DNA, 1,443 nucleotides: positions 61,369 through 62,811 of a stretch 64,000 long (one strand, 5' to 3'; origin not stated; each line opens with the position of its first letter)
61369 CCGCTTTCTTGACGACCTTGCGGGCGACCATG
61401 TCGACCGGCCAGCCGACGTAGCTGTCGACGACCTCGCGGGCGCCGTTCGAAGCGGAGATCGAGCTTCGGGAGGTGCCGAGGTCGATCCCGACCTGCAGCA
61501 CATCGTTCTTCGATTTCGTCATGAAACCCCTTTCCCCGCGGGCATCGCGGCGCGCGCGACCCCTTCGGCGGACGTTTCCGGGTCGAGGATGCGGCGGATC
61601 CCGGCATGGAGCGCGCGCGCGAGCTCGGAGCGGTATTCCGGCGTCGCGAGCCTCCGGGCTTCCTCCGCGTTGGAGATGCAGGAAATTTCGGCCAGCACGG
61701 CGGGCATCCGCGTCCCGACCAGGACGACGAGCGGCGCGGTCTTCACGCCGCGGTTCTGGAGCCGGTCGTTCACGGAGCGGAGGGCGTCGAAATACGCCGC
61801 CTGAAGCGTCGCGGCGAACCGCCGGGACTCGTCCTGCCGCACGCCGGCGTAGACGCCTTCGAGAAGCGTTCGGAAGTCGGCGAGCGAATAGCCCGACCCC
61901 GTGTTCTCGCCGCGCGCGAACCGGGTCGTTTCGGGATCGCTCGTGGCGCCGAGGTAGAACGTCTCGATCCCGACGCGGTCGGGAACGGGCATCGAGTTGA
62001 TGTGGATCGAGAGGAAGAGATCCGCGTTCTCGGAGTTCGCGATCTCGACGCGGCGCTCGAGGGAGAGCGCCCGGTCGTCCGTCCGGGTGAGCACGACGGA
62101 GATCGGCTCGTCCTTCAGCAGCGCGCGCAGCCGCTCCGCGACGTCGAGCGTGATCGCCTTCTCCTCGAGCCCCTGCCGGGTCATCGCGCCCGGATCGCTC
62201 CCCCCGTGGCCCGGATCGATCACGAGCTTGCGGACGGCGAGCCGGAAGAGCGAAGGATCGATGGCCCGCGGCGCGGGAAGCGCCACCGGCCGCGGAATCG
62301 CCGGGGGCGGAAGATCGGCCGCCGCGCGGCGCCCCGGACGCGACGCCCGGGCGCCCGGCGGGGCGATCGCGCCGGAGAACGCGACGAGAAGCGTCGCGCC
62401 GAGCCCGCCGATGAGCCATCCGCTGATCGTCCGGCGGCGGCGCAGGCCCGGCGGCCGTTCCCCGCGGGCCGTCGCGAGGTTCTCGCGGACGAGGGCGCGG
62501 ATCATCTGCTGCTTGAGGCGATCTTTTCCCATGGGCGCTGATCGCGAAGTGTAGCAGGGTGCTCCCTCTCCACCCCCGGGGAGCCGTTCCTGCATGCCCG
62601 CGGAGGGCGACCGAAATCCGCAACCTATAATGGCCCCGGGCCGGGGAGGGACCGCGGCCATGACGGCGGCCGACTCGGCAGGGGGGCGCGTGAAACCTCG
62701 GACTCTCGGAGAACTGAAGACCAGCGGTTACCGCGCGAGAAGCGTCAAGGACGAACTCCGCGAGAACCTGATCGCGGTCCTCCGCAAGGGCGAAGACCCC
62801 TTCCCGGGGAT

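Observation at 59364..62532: Amidase, MamK-like actin and acidic bitopic SPOR protein form a candidate cytoskeleton-to-peptidoglycan module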

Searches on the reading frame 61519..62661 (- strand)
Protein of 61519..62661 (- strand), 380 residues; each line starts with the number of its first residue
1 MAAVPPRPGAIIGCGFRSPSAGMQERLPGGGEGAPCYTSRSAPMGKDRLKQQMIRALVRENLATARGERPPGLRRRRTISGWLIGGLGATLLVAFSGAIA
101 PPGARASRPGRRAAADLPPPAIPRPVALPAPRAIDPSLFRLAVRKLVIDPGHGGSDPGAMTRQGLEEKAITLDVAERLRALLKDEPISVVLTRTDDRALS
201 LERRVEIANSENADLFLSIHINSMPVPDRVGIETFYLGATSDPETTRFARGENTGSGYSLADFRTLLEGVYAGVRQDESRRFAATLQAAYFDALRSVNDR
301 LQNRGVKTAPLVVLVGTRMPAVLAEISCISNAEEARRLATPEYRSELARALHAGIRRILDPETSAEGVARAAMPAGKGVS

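Call 4: search_protein_families(library=pfam, proteins=[window:61519-62661:-], max_evalue=0.01)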
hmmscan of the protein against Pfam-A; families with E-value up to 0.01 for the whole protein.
window:61519-62661:- (380 aa): 1 family
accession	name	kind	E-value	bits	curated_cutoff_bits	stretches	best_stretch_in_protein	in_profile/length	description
PF01520.23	Amidase_3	-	1.4e-48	165.7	27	1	147-356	2-173/174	N-acetylmuramoyl-L-alanine amidase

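Call 5: search_protein_families(library=ncbifam, proteins=[window:61519-62532:-], max_evalue=0.01)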
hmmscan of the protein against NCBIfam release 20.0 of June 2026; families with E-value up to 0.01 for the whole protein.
window:61519-62532:- (337 aa): 5 families
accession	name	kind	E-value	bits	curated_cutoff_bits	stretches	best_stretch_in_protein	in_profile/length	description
TIGR02883.1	spore_cwlD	equivalog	8.5e-36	123.8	221.55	2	103-199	3-113/189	N-acetylmuramoyl-L-alanine amidase CwlD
NF007652.1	PRK10319.1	equivalog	2.4e-34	118.9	400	1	101-315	58-277/291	N-acetylmuramoyl-L-alanine amidase AmiA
NF038267.1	amidase_AmiC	exception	8.2e-27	93.9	700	1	103-314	189-404/407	N-acetylmuramoyl-L-alanine amidase AmiC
NF007751.0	PRK10431.1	equivalog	9.6e-26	90.3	532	2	103-192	194-284/445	N-acetylmuramoyl-L-alanine amidase AmiB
NF038140.1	amidase_Rv3717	exception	5.3e-14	52.2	335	1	115-186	58-131/233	Rv3717 family N-acetylmuramoyl-L-alanine amidase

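Call 38: search_solved_structures(query=window:61519-62532:-, max_evalue=1e-10, show_alignments=3)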
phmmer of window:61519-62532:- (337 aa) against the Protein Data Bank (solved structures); distinct sequences matched with E-value up to 1e-10: 11.
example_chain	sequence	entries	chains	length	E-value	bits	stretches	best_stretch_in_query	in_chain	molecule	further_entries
8c2o_A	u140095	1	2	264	1.9e-29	105.9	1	101-312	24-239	N-acetylmuramoyl-L-alanine amidase AmiA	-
5emi_A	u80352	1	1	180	1e-25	93.6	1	103-195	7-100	Cell wall hydrolase/autolysin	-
4bin_A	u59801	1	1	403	5.8e-23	84.6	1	103-315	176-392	N-ACETYLMURAMOYL-L-ALANINE AMIDASE AMIC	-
8c0j_A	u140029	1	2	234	7.7e-22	80.9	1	103-315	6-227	N-acetylmuramoyl-L-alanine amidase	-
1jwq_A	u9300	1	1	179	4.1e-21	78.5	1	102-198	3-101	N-ACETYLMURAMOYL-L-ALANINE AMIDASE CwlV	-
4rn7_A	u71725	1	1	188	2.3e-20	76.1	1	103-200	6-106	N-acetylmuramoyl-L-alanine amidase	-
3ne8_A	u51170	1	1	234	4.6e-20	75.1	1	102-315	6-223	N-acetylmuramoyl-l-alanine amidase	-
7rag_B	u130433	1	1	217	1.5e-19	73.4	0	101-198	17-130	Germination-specific N-acetylmuramoyl-L-alanine amidase, Autolysin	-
7tj4_B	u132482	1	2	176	1.5e-15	60.3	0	101-191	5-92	LytH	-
5j72_A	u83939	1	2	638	2.7e-15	59.4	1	99-206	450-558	Putative N-acetylmuramoyl-L-alanine amidase,autolysin cwp6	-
7b3n_A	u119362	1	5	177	8.1e-11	44.7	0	103-207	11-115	Cell wall hydrolase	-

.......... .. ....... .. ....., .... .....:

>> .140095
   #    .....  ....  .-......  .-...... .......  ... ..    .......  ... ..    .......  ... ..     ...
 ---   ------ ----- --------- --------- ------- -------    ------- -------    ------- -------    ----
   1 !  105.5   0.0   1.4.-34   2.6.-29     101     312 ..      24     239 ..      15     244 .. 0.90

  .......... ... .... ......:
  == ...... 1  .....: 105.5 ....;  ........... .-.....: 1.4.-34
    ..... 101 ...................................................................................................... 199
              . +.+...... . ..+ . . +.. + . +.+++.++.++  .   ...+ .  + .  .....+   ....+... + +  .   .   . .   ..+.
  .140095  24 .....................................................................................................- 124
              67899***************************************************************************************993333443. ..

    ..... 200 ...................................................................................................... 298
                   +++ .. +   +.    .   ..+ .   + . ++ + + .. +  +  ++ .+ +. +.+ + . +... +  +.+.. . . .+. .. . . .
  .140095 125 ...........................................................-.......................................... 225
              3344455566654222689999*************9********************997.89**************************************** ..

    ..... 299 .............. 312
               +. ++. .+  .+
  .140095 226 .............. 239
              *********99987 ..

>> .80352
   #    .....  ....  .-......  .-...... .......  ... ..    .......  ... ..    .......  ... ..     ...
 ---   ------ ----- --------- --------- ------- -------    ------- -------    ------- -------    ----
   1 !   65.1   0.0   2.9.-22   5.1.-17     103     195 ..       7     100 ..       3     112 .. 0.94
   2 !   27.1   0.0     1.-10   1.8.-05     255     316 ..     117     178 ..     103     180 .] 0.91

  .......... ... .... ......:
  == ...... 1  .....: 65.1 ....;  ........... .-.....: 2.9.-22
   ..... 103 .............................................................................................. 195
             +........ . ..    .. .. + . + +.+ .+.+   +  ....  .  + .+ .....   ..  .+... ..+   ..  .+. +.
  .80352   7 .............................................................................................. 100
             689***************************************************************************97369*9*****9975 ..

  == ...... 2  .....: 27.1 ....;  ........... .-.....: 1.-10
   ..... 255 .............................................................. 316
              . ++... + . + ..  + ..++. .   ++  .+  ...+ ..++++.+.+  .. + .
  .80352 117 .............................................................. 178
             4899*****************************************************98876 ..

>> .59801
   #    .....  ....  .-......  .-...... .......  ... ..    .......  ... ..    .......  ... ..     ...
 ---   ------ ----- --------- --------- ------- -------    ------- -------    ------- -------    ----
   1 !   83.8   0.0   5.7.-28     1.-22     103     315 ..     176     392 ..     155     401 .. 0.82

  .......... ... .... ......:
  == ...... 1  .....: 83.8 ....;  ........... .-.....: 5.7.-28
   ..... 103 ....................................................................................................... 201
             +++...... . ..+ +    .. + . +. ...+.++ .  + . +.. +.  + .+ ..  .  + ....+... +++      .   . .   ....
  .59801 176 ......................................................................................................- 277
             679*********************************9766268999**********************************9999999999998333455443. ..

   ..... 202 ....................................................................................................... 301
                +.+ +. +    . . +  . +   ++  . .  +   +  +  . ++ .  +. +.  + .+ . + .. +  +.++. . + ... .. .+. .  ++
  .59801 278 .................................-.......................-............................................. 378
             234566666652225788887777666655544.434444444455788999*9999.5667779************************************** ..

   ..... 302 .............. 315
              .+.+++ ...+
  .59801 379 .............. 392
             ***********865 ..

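Call 52: find_homologous_proteins(query=window:61519-62532:-, max_evalue=1e-30)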
Query window:61519-62532:- (337 aa): 1729 proteins with E <= 1e-30 among 8000 candidates; the best 120 are listed.
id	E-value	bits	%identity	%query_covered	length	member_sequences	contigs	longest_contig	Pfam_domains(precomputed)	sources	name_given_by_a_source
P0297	7.9e-185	631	90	100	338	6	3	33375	PF01520.24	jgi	-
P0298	2.4e-179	613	88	100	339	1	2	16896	PF01520.24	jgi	-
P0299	7.0e-172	589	83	100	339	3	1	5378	PF01520.24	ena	-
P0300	1.0e-167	575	83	100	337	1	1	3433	PF01520.24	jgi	jgi:N-acetylmuramoyl-L-alanine amidase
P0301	6.6e-159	546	78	96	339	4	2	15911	PF01520.24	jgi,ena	-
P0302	3.6e-158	544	77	100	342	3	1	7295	PF01520.24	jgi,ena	-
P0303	1.3e-153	529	77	100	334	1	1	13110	PF01520.24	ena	-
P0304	1.7e-153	528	77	100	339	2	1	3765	PF01520.24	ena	-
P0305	1.5e-151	522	76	100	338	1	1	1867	PF01520.24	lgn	-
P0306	5.6e-145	500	72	100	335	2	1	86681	PF01520.24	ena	-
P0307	6.8e-141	487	74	94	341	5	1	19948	PF01520.24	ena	-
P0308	3.8e-140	484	72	93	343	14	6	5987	PF01520.24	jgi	jgi:N-acetylmuramoyl-L-alanine amidase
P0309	1.4e-139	483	71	99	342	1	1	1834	PF01520.24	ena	-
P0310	1.0e-137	476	71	99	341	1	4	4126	PF01520.24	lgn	-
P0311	2.6e-137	475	72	94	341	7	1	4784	PF01520.24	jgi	jgi:N-acetylmuramoyl-L-alanine amidase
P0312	7.8e-137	474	71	94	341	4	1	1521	PF01520.24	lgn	-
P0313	3.9e-125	435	67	95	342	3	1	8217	PF01520.24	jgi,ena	-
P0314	8.6e-125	434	94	66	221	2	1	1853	PF01520.24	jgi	jgi:N-acetylmuramoyl-L-alanine amidase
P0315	1.9e-110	387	58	95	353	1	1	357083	PF01520.24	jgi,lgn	jgi:N-acetylmuramoyl-L-alanine amidase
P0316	2.8e-110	386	59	99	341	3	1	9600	PF01520.24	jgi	jgi:N-acetylmuramoyl-L-alanine amidase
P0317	1.1e-107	378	60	92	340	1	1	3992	PF01520.24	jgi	-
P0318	1.6e-107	377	60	92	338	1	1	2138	PF01520.24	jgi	jgi:N-acetylmuramoyl-L-alanine amidase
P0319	1.4e-106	374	59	92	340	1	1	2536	PF01520.24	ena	-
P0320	7.7e-106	372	53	98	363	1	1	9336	PF01520.24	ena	-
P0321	1.5e-105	371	58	92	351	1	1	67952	PF01520.24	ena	-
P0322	1.0e-104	368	56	96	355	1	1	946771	PF01520.24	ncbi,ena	-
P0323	1.7e-104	367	57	92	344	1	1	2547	PF01520.24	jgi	jgi:N-acetylmuramoyl-L-alanine amidase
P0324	1.1e-102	361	57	92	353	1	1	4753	PF01520.24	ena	-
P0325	4.2e-102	359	56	92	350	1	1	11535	PF01520.24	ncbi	ncbi:MAG: N-acetylmuramoyl-L-alanine amidase family protein [Thermoanaerobaculia bacterium]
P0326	2.4e-101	357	56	93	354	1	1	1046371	PF01520.24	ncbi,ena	-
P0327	3.4e-100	353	56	99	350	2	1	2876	PF01520.24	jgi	jgi:N-acetylmuramoyl-L-alanine amidase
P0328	6.3e-100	352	58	92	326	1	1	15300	PF01520.24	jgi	jgi:N-acetylmuramoyl-L-alanine amidase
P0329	3.0e-96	340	54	92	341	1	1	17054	PF01520.24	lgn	-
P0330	8.2e-95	335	51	99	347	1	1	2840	PF01520.24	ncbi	-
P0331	5.9e-92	326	55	92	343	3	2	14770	PF01520.24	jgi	jgi:N-acetylmuramoyl-L-alanine amidase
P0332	5.5e-91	323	54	92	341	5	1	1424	PF01520.24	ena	-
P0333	8.6e-91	322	55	92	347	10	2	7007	PF01520.24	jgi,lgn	jgi:N-acetylmuramoyl-L-alanine amidase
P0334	1.0e-90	322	55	92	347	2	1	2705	PF01520.24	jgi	jgi:N-acetylmuramoyl-L-alanine amidase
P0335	2.0e-89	318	52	92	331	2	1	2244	PF01520.24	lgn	-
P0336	4.5e-89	317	64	65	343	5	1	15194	PF01520.24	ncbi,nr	ncbi:MAG TPA: N-acetylmuramoyl-L-alanine amidase [Thermoanaerobaculaceae bacterium]|nr:N-acetylmuram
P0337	1.4e-88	315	51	92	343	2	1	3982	PF01520.24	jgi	jgi:N-acetylmuramoyl-L-alanine amidase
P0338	3.1e-88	314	63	67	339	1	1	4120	PF01520.24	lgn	-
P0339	4.4e-88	313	52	92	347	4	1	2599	PF01520.24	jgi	jgi:N-acetylmuramoyl-L-alanine amidase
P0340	1.8e-87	311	53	92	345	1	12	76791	PF01520.24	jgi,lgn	jgi:N-acetylmuramoyl-L-alanine amidase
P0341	2.6e-87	311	53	92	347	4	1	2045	PF01520.24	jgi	jgi:N-acetylmuramoyl-L-alanine amidase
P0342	2.7e-87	311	53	92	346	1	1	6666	PF01520.24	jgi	jgi:N-acetylmuramoyl-L-alanine amidase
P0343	2.7e-87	311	64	67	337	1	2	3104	PF01520.24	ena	-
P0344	3.9e-87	310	52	92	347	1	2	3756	PF01520.24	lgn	-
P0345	4.4e-87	310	53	92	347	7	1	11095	PF01520.24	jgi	jgi:N-acetylmuramoyl-L-alanine amidase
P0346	7.1e-87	309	54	90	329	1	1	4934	PF01520.24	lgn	-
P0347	9.8e-87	309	52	92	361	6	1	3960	PF01520.24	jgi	jgi:N-acetylmuramoyl-L-alanine amidase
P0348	1.6e-86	308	52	92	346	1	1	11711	PF01520.24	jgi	jgi:N-acetylmuramoyl-L-alanine amidase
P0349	2.1e-86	308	51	92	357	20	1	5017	PF01520.24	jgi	-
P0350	5.2e-86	307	54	92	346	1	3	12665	PF01520.24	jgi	jgi:N-acetylmuramoyl-L-alanine amidase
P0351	1.5e-85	305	53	91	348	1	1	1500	PF01520.24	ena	-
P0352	2.3e-85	304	51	92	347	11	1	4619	PF01520.24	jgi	jgi:N-acetylmuramoyl-L-alanine amidase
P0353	4.8e-85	303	51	91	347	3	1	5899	PF01520.24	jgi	jgi:N-acetylmuramoyl-L-alanine amidase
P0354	6.4e-85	303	51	91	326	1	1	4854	PF01520.24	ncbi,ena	-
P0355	1.1e-84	302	49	92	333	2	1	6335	PF01520.24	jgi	jgi:N-acetylmuramoyl-L-alanine amidase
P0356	1.4e-84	302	50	92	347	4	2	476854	PF01520.24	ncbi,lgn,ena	-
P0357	6.2e-84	300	50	95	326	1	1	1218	PF01520.24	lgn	-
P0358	1.0e-83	299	52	90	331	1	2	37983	PF01520.24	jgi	jgi:N-acetylmuramoyl-L-alanine amidase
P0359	1.8e-83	298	50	96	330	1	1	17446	PF01520.24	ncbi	-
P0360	2.1e-83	298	57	70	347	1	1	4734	PF01520.24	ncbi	-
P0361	2.7e-83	298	56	74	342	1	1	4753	PF01520.24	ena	-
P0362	5.3e-83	297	50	92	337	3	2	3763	PF01520.24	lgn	-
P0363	2.1e-82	295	50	91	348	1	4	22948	PF01520.24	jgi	jgi:N-acetylmuramoyl-L-alanine amidase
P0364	5.2e-82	293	50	91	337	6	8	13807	PF01520.24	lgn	-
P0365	1.1e-81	292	48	93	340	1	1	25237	PF01520.24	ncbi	-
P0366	1.6e-81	292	48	92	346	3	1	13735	PF01520.24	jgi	jgi:N-acetylmuramoyl-L-alanine amidase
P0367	2.0e-81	291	51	91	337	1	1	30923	PF01520.24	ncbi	-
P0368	2.2e-81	291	50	92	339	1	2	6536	PF01520.24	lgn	-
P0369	4.1e-81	291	58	70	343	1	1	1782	PF01520.24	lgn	-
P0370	4.5e-81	290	49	92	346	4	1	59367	PF01520.24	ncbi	ncbi:MAG: N-acetylmuramoyl-L-alanine amidase [Thermoanaerobaculaceae bacterium]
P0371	5.1e-81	290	50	92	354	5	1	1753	PF01520.24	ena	-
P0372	9.0e-81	289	48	93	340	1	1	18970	PF01520.24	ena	-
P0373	1.1e-80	289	49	90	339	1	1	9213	PF01520.24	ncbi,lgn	-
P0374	2.1e-80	288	52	91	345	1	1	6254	PF01520.24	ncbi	-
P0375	2.4e-80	288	54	70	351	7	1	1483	PF01520.24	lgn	-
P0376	2.5e-80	288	49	92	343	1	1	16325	PF01520.24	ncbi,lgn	-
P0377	1.0e-79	286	50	90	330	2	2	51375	PF01520.24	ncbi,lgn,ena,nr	ncbi:MAG: N-acetylmuramoyl-L-alanine amidase [Acidobacteriia bacterium]|nr:N-acetylmuramoyl-L-alanin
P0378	1.6e-79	285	50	90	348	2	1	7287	PF01520.24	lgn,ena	-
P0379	2.5e-79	285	49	96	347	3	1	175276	PF01520.24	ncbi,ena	-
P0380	2.9e-79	284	50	90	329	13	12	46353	PF01520.24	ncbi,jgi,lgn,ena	jgi:N-acetylmuramoyl-L-alanine amidase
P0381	3.4e-79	284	48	93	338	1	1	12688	PF01520.24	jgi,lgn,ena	-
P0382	4.4e-79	284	49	96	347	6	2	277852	PF01520.24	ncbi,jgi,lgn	jgi:N-acetylmuramoyl-L-alanine amidase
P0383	5.1e-79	284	48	93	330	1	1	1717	PF01520.24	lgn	-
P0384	8.4e-79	283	48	93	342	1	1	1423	PF01520.24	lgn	-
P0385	8.9e-79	283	58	70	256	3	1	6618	PF01520.24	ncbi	-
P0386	1.4e-78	282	47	93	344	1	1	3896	PF01520.24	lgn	-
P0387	2.0e-78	282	46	98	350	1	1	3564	PF01520.24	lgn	-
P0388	2.2e-78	282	48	94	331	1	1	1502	PF01520.24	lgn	-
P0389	2.6e-78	281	51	90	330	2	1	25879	PF01520.24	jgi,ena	-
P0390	3.2e-78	281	46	98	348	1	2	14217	PF01520.24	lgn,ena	-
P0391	3.8e-78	281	56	70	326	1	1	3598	PF01520.24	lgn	-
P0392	3.8e-78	281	49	91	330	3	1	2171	PF01520.24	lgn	-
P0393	6.1e-78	280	47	92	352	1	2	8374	PF01520.24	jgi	jgi:N-acetylmuramoyl-L-alanine amidase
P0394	7.4e-78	280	54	67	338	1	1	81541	PF01520.24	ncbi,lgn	-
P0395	9.8e-78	279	47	98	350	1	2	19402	PF01520.24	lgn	-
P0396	1.7e-77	279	51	83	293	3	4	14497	PF01520.24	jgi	jgi:N-acetylmuramoyl-L-alanine amidase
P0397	2.2e-77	278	50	85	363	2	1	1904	PF01520.24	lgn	-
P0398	3.4e-77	278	58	66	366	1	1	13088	PF01520.24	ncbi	-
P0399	4.5e-77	277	47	97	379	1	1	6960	PF01520.24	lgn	-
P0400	5.4e-77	277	49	94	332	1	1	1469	PF01520.24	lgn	-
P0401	6.2e-77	277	55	69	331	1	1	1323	PF01520.24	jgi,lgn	jgi:N-acetylmuramoyl-L-alanine amidase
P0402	1.4e-76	276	48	91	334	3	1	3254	PF01520.24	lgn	-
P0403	3.4e-76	274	48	92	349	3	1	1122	PF01520.24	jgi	-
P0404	4.9e-76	274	47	90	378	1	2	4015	PF01520.24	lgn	-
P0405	6.4e-76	273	55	68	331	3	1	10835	PF01520.24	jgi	jgi:N-acetylmuramoyl-L-alanine amidase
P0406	9.8e-76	273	48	91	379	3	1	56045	PF01520.24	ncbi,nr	ncbi:MAG: N-acetylmuramoyl-L-alanine amidase [Acidobacteriota bacterium]|nr:N-acetylmuramoyl-L-alani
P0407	1.4e-75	272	55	68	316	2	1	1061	PF01520.24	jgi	jgi:N-acetylmuramoyl-L-alanine amidase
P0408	2.1e-75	272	53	76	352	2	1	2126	PF01520.24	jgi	jgi:N-acetylmuramoyl-L-alanine amidase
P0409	4.3e-75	271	54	67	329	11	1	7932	PF01520.24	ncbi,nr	ncbi:MAG TPA: N-acetylmuramoyl-L-alanine amidase [Thermoanaerobaculia bacterium]|nr:N-acetylmuramoyl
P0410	4.9e-75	271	47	93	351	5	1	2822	PF01520.24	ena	-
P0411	6.2e-75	270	47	95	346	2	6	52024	PF01520.24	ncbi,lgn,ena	-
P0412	1.2e-74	269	54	68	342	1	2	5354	PF01520.24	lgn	-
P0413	1.3e-74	269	53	69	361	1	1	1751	PF01520.24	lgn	-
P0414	1.8e-74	269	48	91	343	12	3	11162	PF01520.24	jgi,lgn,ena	-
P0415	2.3e-74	268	46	93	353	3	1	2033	PF01520.24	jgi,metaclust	metaclust:\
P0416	2.5e-74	268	49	90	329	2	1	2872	PF01520.24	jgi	jgi:N-acetylmuramoyl-L-alanine amidase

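Call 55: search_protein_families(library=padloc, proteins=[window:61519-62532:-], max_evalue=0.001)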
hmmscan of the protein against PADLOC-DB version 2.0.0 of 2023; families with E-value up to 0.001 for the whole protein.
window:61519-62532:- (337 aa): 0 families

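Call 59: predict_structure(alignment_id=A2)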
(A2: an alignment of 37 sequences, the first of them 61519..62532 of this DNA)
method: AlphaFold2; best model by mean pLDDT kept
length: 337 residues; sequences in the alignment: 37
mean_pLDDT: 73.2   pTM: 0.64
mean pLDDT of the five models: 73.2, 73.1, 71.3, 70.0, 63.1
residues with pLDDT >= 90: 122; 70-90: 72; 50-70: 77; < 50: 66
segments of 3 or more residues with pLDDT < 50: 30-40, 47-49, 51-73, 209-228, 333-337
pLDDT, mean of each block of 10 residues (from residue 1): 62 72 62 42 50 37 37 56 63 64 91 86 95 98 95 88 91 94 83 70 52 38 46 84 95 92 81 85 94 96 98 80 57 45
secondary structure, 60 per line:
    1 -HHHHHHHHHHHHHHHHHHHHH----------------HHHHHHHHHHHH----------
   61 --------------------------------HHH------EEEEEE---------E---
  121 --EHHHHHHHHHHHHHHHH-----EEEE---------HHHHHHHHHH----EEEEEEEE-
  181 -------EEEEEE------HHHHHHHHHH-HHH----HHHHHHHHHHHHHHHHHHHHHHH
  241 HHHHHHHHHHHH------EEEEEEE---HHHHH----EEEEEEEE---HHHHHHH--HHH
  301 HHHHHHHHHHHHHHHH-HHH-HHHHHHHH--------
elements in order: H2-22 H39-50 E102-107 H124-139 E145-148 H158-167 E172-179 E188-193 H200-209 H218-252 E259-265 H269-273 E278-285 H289-295 H298-316 H322-329
